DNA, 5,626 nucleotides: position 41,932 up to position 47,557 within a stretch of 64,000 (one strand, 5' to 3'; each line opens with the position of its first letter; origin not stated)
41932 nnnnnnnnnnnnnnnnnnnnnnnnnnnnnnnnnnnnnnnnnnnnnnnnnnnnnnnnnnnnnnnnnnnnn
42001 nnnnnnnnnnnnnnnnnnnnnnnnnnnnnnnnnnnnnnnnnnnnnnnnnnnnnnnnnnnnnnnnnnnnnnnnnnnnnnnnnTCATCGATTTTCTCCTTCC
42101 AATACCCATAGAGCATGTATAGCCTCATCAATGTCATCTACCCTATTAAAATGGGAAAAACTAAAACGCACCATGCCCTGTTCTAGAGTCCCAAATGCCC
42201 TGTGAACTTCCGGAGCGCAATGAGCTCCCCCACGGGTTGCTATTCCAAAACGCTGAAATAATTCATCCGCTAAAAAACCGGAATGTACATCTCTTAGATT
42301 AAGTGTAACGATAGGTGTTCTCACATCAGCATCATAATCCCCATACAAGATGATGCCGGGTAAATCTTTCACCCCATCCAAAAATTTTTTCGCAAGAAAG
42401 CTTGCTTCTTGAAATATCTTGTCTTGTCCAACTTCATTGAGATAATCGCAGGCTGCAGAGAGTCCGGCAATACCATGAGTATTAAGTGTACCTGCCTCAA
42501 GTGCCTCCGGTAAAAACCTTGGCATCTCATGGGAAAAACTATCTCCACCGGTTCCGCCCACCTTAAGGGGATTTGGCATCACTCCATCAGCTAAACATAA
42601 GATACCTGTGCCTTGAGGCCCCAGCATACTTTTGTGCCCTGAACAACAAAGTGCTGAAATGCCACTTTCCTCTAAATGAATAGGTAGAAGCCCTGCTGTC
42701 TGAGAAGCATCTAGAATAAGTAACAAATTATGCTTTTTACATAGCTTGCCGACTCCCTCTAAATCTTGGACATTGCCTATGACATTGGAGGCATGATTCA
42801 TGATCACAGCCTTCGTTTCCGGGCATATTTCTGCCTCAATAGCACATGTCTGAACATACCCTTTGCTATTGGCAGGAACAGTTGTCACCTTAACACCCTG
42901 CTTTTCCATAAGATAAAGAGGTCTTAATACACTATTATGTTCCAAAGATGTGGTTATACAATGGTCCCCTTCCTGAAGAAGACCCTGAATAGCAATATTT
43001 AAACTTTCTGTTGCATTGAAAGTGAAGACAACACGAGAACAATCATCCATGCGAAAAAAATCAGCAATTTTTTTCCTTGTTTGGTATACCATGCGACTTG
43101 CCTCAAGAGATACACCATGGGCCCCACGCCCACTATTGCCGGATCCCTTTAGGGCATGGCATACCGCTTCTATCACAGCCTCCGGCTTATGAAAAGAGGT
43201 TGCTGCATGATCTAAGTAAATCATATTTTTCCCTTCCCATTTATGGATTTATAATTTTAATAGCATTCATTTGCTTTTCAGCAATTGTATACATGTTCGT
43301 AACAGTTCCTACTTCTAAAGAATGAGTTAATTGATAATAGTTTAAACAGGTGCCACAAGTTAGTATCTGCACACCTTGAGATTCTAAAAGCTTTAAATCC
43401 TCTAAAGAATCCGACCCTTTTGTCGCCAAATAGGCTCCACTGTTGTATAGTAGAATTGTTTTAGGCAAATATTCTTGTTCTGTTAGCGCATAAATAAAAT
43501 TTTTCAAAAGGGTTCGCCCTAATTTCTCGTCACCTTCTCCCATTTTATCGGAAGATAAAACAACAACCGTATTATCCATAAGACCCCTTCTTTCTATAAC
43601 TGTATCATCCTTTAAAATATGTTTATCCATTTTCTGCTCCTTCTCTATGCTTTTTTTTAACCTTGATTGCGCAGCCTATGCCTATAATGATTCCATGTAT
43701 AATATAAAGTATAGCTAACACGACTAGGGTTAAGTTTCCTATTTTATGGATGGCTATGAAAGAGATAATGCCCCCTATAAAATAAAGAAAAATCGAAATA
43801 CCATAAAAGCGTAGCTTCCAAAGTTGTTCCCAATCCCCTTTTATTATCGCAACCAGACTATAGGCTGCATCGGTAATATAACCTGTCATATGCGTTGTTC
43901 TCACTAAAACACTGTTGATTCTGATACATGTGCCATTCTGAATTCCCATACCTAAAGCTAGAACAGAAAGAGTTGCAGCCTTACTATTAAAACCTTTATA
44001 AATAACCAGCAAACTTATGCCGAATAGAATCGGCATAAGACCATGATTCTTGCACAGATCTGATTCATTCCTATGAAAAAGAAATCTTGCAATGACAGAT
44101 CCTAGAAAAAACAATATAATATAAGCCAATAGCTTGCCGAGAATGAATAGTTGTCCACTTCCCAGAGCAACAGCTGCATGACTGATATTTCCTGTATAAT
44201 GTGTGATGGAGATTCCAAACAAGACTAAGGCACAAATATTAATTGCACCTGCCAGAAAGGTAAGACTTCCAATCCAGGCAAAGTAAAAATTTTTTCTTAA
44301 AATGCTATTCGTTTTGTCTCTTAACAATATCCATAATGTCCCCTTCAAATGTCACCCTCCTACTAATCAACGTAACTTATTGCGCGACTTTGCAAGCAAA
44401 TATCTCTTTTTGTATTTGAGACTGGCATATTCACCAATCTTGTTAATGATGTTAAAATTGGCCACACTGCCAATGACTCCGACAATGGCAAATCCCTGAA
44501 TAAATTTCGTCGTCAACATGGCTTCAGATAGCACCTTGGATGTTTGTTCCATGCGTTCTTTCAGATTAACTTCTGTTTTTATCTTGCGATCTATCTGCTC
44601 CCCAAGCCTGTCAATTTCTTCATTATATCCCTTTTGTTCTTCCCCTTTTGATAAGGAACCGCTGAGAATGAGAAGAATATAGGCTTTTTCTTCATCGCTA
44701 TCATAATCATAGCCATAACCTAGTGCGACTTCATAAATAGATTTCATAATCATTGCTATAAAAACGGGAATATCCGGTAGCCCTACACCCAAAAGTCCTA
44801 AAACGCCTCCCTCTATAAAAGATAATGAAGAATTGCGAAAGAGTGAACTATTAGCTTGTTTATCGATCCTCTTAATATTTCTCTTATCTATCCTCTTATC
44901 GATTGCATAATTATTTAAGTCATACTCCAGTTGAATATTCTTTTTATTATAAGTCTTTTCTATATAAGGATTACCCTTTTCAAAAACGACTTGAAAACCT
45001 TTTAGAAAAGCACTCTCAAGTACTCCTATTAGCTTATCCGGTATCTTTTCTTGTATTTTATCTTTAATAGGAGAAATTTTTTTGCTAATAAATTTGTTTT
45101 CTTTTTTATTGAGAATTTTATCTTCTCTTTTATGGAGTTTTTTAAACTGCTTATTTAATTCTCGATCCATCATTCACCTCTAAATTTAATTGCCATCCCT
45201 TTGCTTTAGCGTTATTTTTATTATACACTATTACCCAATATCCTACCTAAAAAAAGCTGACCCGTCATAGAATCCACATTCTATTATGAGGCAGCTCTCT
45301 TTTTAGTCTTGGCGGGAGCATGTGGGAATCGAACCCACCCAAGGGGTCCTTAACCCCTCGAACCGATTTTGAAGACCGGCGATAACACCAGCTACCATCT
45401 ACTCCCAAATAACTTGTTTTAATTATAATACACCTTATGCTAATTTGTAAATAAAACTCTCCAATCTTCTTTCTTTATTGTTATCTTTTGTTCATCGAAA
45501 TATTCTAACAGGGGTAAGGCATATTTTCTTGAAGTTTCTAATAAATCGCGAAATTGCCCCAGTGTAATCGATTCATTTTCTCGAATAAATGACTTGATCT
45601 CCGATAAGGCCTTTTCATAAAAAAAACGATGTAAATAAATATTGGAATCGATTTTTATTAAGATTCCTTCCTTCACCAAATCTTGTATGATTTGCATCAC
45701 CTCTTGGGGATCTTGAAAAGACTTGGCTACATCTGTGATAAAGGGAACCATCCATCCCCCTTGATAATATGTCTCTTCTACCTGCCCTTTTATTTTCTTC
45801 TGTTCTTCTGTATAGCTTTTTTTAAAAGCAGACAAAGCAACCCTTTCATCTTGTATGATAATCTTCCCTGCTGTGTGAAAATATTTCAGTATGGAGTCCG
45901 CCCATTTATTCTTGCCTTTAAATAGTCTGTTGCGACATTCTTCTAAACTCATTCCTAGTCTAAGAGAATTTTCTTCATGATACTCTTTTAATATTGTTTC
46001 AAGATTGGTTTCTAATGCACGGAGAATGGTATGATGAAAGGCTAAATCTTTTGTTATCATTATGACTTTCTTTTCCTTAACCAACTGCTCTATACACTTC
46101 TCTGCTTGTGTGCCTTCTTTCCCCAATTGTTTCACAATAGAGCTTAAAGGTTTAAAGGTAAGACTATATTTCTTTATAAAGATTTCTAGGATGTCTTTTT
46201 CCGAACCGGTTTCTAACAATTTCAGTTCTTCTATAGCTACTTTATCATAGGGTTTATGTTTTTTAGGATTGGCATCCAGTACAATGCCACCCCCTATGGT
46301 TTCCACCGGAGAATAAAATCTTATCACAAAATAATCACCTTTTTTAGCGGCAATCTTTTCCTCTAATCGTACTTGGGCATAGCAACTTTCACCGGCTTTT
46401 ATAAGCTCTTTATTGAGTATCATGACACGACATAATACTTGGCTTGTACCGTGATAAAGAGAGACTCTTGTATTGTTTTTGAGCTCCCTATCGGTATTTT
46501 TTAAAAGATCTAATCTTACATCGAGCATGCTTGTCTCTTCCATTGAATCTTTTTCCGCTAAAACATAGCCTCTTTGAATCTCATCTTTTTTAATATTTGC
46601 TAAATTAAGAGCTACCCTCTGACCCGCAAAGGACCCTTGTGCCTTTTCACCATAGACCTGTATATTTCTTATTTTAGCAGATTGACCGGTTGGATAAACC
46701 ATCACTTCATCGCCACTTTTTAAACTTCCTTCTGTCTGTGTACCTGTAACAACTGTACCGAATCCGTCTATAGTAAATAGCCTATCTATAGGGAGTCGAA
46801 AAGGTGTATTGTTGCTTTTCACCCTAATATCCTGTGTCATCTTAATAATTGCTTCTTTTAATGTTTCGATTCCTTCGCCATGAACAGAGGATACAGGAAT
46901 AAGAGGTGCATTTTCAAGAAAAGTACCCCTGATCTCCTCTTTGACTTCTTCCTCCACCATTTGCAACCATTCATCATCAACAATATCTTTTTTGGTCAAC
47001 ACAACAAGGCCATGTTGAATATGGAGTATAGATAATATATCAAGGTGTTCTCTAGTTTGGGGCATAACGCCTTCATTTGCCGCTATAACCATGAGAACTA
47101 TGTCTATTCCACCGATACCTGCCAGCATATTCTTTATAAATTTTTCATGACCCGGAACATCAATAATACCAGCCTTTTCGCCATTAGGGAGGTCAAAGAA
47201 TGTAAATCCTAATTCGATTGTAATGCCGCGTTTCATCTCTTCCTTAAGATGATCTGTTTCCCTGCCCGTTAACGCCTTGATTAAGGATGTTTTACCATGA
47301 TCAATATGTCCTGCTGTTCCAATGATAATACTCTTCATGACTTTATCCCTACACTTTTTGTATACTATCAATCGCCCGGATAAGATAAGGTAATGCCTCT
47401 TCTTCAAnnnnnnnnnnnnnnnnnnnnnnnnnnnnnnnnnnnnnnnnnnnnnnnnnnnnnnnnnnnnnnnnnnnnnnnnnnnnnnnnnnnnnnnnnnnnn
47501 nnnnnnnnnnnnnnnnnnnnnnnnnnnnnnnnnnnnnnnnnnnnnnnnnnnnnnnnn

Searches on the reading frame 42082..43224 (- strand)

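Call 3: search_protein_families(library=pfam, proteins=[window:42082-43224:-])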
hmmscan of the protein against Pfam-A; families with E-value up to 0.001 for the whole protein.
window:42082-43224:- (380 aa): 5 families
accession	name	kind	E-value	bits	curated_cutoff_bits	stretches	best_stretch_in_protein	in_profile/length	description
PF00266.25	Aminotran_5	-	6e-80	269.4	21.5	1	2-366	1-369/371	Aminotransferase class-V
PF01041.23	DegT_DnrJ_EryC1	-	3.3e-11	43.4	19.8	1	64-178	41-151/360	DegT/DnrJ/EryC1/StrS aminotransferase family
PF01053.26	Cys_Met_Meta_PP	-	4.7e-09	35.7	27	1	71-180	76-181/381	Cys/Met metabolism PLP-dependent enzyme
PF00155.27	Aminotran_1_2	-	3.2e-06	27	19.7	1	46-172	44-185/361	Aminotransferase class I and II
PF01212.27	Beta_elim_lyase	-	4.4e-06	26.7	27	1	43-174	31-170/288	Beta-eliminating lyase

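Call 6: search_protein_families(library=ncbifam, proteins=[window:42082-43224:-])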
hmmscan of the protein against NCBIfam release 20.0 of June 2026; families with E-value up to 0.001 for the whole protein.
window:42082-43224:- (380 aa): 61 families (the best 25 are shown)
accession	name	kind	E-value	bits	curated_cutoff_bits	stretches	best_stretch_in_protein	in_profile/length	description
TIGR01977.1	am_tr_V_EF2568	hypoth_equivalog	2e-121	405.5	377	1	2-372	1-373/376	cysteine desulfurase family protein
NF040779.1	Sec_lyase_SclA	exception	1.4e-111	373.1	525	1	2-372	1-373/378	selenocysteine lyase SclA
TIGR01979.1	sufS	subfamily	1.8e-66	224.7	475.1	1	1-372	19-395/403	SufS family cysteine desulfurase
TIGR03235.1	DNA_S_dndA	equivalog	4.2e-47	161.2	480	1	3-337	1-325/353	cysteine desulfurase DndA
TIGR03402.1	FeS_nifS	equivalog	3.3e-46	157.8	530.75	1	2-372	1-366/379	cysteine desulfurase NifS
NF041166.1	f2_encap_cargo1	exception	1.4e-44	153.3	800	1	1-373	246-621/623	family 2A encapsulin nanocompartment cargo protein cysteine desulfurase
NF006791.0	PRK09295.1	equivalog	1.8e-44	152.5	661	1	1-372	24-398/406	cysteine desulfurase SufS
TIGR03392.1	FeS_syn_CsdA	equivalog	2.7e-43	148.6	493.6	1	2-372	18-389/398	cysteine desulfurase CsdA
NF008126.0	PRK10874.1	equivalog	5.6e-43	147.6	607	1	2-372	21-392/401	cysteine desulfurase CsdA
TIGR01976.1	am_tr_V_VC1184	hypoth_equivalog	1.2e-42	146.7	352.35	1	1-372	19-401/401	cysteine desulfurase-like protein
NF002806.0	PRK02948.1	subfamily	1.7e-42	145.8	304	1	1-376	1-372/381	IscS subfamily cysteine desulfurase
NF010611.0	PRK14012.1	equivalog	1.9e-41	142.4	548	1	2-371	7-374/406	IscS subfamily cysteine desulfurase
TIGR02006.1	IscS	equivalog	9.8e-39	133.5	643.2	1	2-370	5-369/402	IscS subfamily cysteine desulfurase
TIGR03403.1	nifS_epsilon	equivalog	1.4e-30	106.4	587.7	1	2-371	1-368/382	NifS family cysteine desulfurase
TIGR04343.1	egtE_PLP_lyase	equivalog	4e-16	58.8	400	1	3-288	16-293/370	ergothioneine biosynthesis PLP-dependent enzyme EgtE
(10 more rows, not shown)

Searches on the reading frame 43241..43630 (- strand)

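Call 3: search_protein_families(library=pfam, proteins=[window:43241-43630:-])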
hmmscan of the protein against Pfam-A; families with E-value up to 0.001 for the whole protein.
window:43241-43630:- (129 aa): 1 family
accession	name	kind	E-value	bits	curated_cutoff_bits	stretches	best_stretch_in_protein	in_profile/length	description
PF02635.20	DsrE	-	0.00019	22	22.7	1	59-129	36-116/116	DsrE/DsrF-like family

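Call 6: search_protein_families(library=ncbifam, proteins=[window:43241-43630:-])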
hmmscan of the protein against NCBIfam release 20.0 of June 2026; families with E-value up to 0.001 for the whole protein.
window:43241-43630:- (129 aa): 1 family
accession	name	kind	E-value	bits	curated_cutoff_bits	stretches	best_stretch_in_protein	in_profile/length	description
TIGR03527.1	selenium_YedF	equivalog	6.1e-44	150.2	110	1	18-129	83-194/194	sulfurtransferase-like selenium metabolism protein YedF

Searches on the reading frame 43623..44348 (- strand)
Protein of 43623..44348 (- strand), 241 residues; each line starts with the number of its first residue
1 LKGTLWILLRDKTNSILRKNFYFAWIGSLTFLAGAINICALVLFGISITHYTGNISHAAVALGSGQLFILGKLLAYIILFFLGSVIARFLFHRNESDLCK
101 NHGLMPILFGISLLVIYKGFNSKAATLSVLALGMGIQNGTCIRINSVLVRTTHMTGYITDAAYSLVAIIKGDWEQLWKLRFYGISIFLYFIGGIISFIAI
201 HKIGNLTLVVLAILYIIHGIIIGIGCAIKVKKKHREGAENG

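Call 3: search_protein_families(library=pfam, proteins=[window:43623-44348:-])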
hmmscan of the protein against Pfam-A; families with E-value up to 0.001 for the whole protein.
window:43623-44348:- (241 aa): 1 family
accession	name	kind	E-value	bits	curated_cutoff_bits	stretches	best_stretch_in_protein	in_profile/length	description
PF06912.16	DUF1275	-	4.9e-24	85.7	25.4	1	29-218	5-190/193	Protein of unknown function (DUF1275)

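Call 6: search_protein_families(library=ncbifam, proteins=[window:43623-44348:-])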
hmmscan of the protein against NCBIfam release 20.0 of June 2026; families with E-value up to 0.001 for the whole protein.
window:43623-44348:- (241 aa): 0 families

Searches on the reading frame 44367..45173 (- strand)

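Call 75: search_protein_families(library=pfam, proteins=[window:44367-45173:-], max_evalue=0.00001)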
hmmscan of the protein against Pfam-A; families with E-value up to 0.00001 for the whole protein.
window:44367-45173:- (268 aa): 1 family
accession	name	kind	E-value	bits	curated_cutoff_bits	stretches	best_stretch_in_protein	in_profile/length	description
PF12787.12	EcsC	-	4.8e-52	177.5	30.4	1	8-259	2-240/240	EcsC protein family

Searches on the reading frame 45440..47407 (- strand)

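Call 75: search_protein_families(library=pfam, proteins=[window:45440-47407:-], max_evalue=0.00001)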
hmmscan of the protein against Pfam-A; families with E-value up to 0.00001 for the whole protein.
window:45440-47407:- (655 aa): 6 families
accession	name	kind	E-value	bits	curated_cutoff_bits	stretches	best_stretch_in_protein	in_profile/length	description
PF00009.33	GTP_EFTU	-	7.1e-36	124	26.5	1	26-192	3-187/188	Elongation factor Tu GTP binding domain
PF09107.17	SelB-wing_3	-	7.4e-20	70.7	23.2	1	607-652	2-47/47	Elongation factor SelB, winged helix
PF25461.1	Beta-barrel_SelB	-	1.5e-12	48.1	27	1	299-383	4-80/80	Selenocysteine-specific elongation factor, beta-barrel domain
PF03144.31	GTP_EFTU_D2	-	4.5e-12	46.7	30.3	1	217-284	1-73/73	Elongation factor Tu domain 2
PF09106.17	SelB-wing_2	-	2.2e-09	37.7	22.3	1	472-525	3-57/57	Elongation factor SelB, winged helix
PF01926.29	MMR_HSR1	-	4.7e-07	30.3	21.9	1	29-127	2-102/113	50S ribosome-binding GTPase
